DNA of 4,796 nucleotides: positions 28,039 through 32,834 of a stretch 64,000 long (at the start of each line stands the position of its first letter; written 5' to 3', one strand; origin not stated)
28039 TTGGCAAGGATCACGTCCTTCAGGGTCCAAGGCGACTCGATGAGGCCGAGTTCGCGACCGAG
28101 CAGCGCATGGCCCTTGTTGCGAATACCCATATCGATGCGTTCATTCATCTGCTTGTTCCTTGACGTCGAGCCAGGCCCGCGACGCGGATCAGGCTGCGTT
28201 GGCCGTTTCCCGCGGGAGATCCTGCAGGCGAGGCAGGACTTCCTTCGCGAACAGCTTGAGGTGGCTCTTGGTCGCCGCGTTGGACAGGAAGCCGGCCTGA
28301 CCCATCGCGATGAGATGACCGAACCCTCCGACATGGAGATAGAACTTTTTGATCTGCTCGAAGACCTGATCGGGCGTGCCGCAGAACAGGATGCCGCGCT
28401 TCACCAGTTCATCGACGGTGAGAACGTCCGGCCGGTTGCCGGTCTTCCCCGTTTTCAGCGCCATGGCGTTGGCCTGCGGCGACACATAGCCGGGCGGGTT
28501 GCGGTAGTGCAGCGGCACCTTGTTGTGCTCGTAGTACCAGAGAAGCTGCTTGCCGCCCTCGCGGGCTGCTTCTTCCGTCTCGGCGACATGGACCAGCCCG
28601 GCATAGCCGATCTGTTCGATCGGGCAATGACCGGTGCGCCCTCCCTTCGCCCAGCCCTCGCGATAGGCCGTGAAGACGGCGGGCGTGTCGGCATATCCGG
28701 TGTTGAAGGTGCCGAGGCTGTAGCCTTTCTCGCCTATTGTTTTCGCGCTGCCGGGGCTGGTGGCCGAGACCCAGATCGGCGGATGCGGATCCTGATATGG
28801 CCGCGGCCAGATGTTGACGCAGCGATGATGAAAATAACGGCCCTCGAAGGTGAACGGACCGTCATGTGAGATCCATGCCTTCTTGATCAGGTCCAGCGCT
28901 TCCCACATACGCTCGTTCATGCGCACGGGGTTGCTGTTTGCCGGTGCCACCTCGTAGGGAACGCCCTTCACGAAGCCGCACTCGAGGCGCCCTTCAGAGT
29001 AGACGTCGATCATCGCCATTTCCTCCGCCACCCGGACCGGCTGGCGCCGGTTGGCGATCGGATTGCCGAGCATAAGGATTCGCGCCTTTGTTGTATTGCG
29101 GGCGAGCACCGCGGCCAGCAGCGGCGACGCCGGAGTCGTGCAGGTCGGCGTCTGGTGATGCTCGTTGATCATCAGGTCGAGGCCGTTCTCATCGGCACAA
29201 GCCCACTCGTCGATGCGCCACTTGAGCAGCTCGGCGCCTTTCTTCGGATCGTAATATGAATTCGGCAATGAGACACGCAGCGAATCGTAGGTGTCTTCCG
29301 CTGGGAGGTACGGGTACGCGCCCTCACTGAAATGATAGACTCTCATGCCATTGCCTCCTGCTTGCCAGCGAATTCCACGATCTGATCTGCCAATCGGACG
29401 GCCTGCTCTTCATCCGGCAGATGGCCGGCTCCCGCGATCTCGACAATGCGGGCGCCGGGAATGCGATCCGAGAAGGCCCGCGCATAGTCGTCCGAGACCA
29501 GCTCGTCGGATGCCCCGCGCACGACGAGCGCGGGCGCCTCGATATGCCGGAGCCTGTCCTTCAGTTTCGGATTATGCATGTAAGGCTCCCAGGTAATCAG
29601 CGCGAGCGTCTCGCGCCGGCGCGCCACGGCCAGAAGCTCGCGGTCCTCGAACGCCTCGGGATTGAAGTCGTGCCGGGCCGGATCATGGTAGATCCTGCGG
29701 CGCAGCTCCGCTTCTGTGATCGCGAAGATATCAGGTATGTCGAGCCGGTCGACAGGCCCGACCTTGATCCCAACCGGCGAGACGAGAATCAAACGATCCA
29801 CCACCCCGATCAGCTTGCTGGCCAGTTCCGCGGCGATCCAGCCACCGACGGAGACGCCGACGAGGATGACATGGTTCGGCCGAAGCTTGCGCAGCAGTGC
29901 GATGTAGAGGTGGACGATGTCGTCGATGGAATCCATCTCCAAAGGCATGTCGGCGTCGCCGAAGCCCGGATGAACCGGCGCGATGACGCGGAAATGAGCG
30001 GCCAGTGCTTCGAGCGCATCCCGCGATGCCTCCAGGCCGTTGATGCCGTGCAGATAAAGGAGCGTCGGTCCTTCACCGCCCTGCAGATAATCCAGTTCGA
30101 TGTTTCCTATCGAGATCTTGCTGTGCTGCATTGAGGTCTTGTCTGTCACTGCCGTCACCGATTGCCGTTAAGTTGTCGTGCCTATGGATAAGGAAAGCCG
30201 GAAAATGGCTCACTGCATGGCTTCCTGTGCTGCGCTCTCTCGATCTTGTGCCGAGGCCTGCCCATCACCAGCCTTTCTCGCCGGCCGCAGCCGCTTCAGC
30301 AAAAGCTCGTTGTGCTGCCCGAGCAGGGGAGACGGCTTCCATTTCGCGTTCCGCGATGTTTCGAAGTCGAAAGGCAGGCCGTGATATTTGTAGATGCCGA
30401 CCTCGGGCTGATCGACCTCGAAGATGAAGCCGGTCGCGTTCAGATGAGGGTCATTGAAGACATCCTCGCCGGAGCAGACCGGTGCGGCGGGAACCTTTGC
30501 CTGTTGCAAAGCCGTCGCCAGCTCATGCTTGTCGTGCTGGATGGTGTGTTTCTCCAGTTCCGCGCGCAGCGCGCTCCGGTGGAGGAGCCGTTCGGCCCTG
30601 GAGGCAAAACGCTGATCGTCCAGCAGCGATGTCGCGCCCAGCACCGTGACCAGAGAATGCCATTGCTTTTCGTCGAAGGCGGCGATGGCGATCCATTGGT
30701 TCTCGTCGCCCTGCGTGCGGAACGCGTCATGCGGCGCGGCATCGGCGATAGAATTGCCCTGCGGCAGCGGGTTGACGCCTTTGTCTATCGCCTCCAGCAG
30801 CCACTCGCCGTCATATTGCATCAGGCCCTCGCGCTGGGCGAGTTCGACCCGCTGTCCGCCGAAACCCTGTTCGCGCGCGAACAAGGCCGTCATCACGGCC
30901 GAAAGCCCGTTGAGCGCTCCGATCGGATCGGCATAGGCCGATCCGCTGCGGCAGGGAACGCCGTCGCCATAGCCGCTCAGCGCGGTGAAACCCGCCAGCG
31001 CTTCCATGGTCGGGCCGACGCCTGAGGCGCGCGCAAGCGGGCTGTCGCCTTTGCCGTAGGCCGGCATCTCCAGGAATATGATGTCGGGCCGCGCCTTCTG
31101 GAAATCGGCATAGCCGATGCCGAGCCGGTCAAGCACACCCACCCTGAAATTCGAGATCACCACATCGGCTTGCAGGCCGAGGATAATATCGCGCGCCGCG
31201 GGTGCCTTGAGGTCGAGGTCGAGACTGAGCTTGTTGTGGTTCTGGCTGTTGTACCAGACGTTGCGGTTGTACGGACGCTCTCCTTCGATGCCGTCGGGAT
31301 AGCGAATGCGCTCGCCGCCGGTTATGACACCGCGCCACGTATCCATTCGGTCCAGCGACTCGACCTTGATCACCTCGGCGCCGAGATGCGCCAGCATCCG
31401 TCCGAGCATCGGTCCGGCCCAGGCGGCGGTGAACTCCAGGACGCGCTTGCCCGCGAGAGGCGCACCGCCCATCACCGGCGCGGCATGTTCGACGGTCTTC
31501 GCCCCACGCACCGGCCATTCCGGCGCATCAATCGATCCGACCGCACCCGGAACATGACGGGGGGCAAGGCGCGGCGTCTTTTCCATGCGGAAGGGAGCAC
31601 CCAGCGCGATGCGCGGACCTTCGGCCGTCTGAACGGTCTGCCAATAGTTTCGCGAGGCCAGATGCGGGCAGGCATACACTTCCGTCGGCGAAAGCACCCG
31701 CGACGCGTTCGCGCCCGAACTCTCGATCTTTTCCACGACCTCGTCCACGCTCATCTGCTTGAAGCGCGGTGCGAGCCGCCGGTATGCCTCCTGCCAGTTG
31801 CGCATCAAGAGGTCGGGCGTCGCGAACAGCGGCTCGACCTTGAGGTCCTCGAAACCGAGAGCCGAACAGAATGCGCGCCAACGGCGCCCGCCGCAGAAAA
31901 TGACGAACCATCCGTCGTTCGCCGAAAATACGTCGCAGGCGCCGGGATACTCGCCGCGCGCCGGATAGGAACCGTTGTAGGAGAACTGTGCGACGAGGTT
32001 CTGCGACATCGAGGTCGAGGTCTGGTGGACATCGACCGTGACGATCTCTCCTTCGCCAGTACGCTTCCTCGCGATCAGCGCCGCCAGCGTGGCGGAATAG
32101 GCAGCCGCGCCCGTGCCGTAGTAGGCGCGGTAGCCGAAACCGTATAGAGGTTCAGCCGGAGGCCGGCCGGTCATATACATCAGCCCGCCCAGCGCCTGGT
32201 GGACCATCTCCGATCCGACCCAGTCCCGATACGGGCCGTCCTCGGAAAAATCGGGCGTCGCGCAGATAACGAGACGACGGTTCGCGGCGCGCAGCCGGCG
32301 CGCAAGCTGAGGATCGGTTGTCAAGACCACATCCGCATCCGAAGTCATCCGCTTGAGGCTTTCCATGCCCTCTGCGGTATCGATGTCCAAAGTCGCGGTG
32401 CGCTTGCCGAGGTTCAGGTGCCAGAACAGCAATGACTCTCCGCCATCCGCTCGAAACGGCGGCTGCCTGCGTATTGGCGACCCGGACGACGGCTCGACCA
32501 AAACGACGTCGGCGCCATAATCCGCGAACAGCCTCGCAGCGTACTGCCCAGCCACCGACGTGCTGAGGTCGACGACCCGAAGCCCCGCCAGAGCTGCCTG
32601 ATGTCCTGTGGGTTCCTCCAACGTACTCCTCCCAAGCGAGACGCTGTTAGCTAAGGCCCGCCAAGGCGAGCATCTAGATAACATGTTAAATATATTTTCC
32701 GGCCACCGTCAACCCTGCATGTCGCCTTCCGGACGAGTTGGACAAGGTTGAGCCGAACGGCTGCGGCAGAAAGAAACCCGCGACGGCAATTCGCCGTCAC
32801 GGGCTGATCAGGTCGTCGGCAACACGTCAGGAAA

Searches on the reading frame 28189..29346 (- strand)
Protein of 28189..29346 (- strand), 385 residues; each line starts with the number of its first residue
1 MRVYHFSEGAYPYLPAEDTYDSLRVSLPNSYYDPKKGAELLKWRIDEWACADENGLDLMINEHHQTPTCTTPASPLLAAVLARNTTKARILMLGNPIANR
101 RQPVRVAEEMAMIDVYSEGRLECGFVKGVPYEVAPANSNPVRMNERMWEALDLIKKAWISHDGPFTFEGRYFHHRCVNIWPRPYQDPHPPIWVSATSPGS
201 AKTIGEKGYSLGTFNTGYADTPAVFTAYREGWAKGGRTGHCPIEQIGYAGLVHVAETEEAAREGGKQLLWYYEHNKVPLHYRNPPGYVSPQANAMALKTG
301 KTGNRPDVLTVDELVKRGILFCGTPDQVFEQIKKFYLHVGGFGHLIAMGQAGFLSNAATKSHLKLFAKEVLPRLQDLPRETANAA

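Call 32: search_protein_families(library=pfam, proteins=[window:28189-29346:-])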
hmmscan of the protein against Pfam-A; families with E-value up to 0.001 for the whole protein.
window:28189-29346:- (385 aa): 1 family
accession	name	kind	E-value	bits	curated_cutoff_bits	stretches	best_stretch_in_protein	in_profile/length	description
PF00296.26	Bac_luciferase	-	1.1e-37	130.5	27.9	1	51-335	32-307/314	Luciferase-like monooxygenase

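Call 34: search_protein_families(library=ncbifam, proteins=[window:28189-29346:-], max_evalue=0.00001)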
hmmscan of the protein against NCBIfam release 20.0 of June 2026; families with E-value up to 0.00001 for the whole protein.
window:28189-29346:- (385 aa): 14 families
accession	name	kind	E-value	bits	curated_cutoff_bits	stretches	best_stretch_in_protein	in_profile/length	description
TIGR03619.1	F420_Rv2161c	subfamily_domain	2.3e-20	73.3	166.9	1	78-239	50-209/247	TIGR03619 family F420-dependent LLM class oxidoreductase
TIGR03858.1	LLM_2I7G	subfamily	5e-16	58.6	462.25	1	35-263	19-246/337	Atu2307/SP_0267 family LLM class monooxygenase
TIGR04036.1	LLM_CE1758_fam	subfamily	2.9e-15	56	479.1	1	49-263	35-250/355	CE1758 family FMN-dependent luciferase-like monooxygenase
TIGR04020.1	seco_metab_LLM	subfamily_domain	2.4e-13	49.9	244.45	1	49-238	26-217/341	MupA/Atu3671 family FMN-dependent luciferase-like monooxygenase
TIGR03560.1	F420_Rv1855c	subfamily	2.8e-13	50.2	231.4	1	51-196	22-175/227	TIGR03560 family F420-dependent LLM class oxidoreductase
TIGR03617.1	F420_MSMEG_2256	subfamily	7.9e-11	41.4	278.15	1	71-273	17-227/318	TIGR03617 family F420-dependent LLM class oxidoreductase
TIGR03558.1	oxido_grp_1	subfamily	2.2e-10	40.3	166.95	1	60-336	39-295/325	MsnO8 family LLM class oxidoreductase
TIGR04465.1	ArgArg_F420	equivalog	3e-09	36.4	470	1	98-238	120-258/364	F420-dependent hydroxymycolic acid dehydrogenase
TIGR04021.1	LLM_DMSO2_sfnG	equivalog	5.5e-08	32.6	382.95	1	78-377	67-348/350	dimethylsulfone monooxygenase SfnG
TIGR03621.1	F420_MSMEG_2516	subfamily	8e-08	31.8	213.15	1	51-194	23-156/295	TIGR03621 family F420-dependent LLM class oxidoreductase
TIGR04027.1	LLM_KPN_01858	hypoth_equivalog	1.1e-07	31.2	412.9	1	50-161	28-141/326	putative FMN-dependent luciferase-like monooxygenase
NF052255.1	luciferase_Beta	exception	9.2e-07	28.2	500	1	57-269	40-249/325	luciferase subunit beta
TIGR03565.1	alk_sulf_monoox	equivalog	2.6e-06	26.8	518.2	1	75-278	56-253/346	FMNH2-dependent alkanesulfonate monooxygenase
TIGR03557.1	F420_G6P_family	subfamily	8.4e-06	25.1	210.4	0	49-231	20-201/316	TIGR03557 family F420-dependent LLM class oxidoreductase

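Call 76: search_solved_structures(query=window:28189-29346:-, max_evalue=0.00001)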
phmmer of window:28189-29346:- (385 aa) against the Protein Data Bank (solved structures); distinct sequences matched with E-value up to 0.00001: 6.
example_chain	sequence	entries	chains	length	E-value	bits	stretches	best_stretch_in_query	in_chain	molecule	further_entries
7bip_A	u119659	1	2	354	2.7e-12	49.5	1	75-268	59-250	Luciferase-like monooxygenase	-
2i7g_A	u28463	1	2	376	2.9e-09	39.5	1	36-238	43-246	Monooxygenase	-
6ket_A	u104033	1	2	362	4e-09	39.1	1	60-238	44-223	PuwE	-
8cbb_A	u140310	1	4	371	1.8e-06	30.4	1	51-209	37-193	Alkanal monooxygenase alpha chain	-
9fp4_A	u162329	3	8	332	5.3e-06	28.8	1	75-209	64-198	F420-dependent hydroxymycolic acid dehydrogenase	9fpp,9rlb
8qpm_A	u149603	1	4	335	9e-06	28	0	78-377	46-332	5,10-methylenetetrahydromethanopterin reductase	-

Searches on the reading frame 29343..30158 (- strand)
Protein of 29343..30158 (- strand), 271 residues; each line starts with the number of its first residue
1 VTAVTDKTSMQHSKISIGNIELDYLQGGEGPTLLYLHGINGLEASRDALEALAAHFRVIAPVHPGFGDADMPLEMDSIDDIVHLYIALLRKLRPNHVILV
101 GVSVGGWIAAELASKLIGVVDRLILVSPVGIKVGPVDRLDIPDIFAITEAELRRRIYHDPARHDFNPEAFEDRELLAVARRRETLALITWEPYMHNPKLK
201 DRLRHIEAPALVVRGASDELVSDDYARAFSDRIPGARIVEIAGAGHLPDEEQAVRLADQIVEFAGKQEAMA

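Call 32: search_protein_families(library=pfam, proteins=[window:29343-30158:-])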
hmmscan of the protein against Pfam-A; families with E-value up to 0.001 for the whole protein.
window:29343-30158:- (271 aa): 4 families
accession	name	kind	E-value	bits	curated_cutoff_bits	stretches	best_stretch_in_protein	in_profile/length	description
PF12697.13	Abhydrolase_6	-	8.1e-21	76.1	26.3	1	35-258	3-216/217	Alpha/beta hydrolase family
PF00561.26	Abhydrolase_1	-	6.6e-18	65.7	25.8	1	31-131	1-103/245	alpha/beta hydrolase fold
PF12146.15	Hydrolase_4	-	1.8e-10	40.9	27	1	52-246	27-232/239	Serine aminopeptidase, S33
PF03096.20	Ndr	-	0.00081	18.6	23.3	0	51-138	51-142/283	Ndr family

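Call 34: search_protein_families(library=ncbifam, proteins=[window:29343-30158:-], max_evalue=0.00001)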
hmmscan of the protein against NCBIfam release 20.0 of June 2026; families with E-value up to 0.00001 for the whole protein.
window:29343-30158:- (271 aa): 22 families
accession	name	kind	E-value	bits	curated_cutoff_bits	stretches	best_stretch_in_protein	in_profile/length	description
NF011457.0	PRK14875.1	equivalog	3e-23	82.4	307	1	6-265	106-370/372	acetoin dehydrogenase dihydrolipoyllysine-residue acetyltransferase subunit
NF051488.1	bifunc_PcaDC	exception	8e-23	81.2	390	1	47-267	30-253/375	bifunctional 3-oxoadipate enol-lactonase/4-carboxymuconolactone decarboxylase PcaDC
TIGR02427.1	protocat_pcaD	equivalog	8.3e-23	81.1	255.85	1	46-263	30-249/251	3-oxoadipate enol-lactonase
NF051487.1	bifunc_PcaCD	exception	6.1e-19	68.4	430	1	50-264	193-411/413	bifunctional 4-carboxymuconolactone decarboxylase/3-oxoadipate enol-lactonase PcaCD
TIGR03056.1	bchO_mg_che_rel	equivalog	3e-18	65.8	172.55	2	25-122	21-121/278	alpha/beta fold hydrolase BchO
NF050089.1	i_nPHAscl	equivalog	2.1e-15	56.6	300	1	23-137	10-126/288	intracellular short-chain-length polyhydroxyalkanoate depolymerase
TIGR03695.1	menH_SHCHC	equivalog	5.9e-15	55.4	208.55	1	30-127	2-103/252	2-succinyl-6-hydroxy-2,4-cyclohexadiene-1-carboxylate synthase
TIGR01738.1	bioH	equivalog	2e-14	53.8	206.95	1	31-127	5-97/245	pimeloyl-ACP methyl ester esterase BioH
NF052614.1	AB_fold_OlsI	equivalog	1.1e-12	48.1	385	1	72-264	68-255/272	ornithine lipid biosynthesis O-acyltransferase OlsI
NF002938.0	PRK03592.1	equivalog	1.5e-10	40.9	241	1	4-126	4-127/298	haloalkane dehalogenase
NF002043.0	PRK00870.1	subfamily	2.2e-10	40.4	265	1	18-265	32-299/302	haloalkane dehalogenase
NF045632.1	hydroxlase_HsaD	equivalog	4e-10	39.1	400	1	2-133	2-142/290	4,5:9,10-diseco-3-hydroxy-5,9,17-trioxoandrosta-1(10),2-diene-4-oate hydrolase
TIGR03343.1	biphenyl_bphD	equivalog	1.7e-08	34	462.15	1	16-132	16-138/282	2-hydroxy-6-oxo-6-phenylhexa-2,4-dienoate hydrolase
NF002873.0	PRK03204.1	equivalog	2.3e-08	33.7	466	1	22-123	26-129/286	haloalkane dehalogenase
NF052610.1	macro_16_ester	equivalog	2.5e-08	33.6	420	1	162-252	178-268/281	alpha/beta fold macrolide esterase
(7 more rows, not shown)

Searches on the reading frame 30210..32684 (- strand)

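Call 32: search_protein_families(library=pfam, proteins=[window:30210-32684:-])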
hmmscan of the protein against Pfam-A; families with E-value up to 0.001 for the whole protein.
window:30210-32684:- (824 aa): 1 family
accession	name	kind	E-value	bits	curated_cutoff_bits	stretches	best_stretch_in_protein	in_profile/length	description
PF02515.22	CoA_transf_3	-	7.5e-164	545.6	23.3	2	410-792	1-366/366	CoA-transferase family III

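Call 34: search_protein_families(library=ncbifam, proteins=[window:30210-32684:-], max_evalue=0.00001)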
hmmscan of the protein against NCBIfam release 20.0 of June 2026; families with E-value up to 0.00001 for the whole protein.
window:30210-32684:- (824 aa): 7 families
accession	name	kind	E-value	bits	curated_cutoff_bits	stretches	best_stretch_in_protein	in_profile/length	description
NF052585.1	SucGlutTfsCaiB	equivalog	1.4e-93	313.7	750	2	408-801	6-390/394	succinate--glutarate CoA-transferase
NF003809.0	PRK05398.1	subfamily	4.5e-83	279.1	442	3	408-622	3-205/416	formyl-CoA transferase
NF041294.1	Scnl_mescCoAtase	equivalog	2.3e-81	273.9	700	2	412-796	6-380/381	succinyl-CoA:mesaconate CoA-transferase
TIGR03253.1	oxalate_frc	equivalog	1.9e-77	260.7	504.2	3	408-621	2-203/416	formyl-CoA transferase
NF008511.0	PRK11430.1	equivalog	2.2e-64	218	522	2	408-755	8-339/381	CoA:oxalate CoA-transferase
NF002914.1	PRK03525.1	equivalog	5.6e-32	111.1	413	2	30-358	8-346/400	L-carnitine CoA-transferase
TIGR04253.1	mesacon_CoA_iso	equivalog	9.2e-24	84.2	725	2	410-796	3-380/403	2-methylfumaryl-CoA isomerase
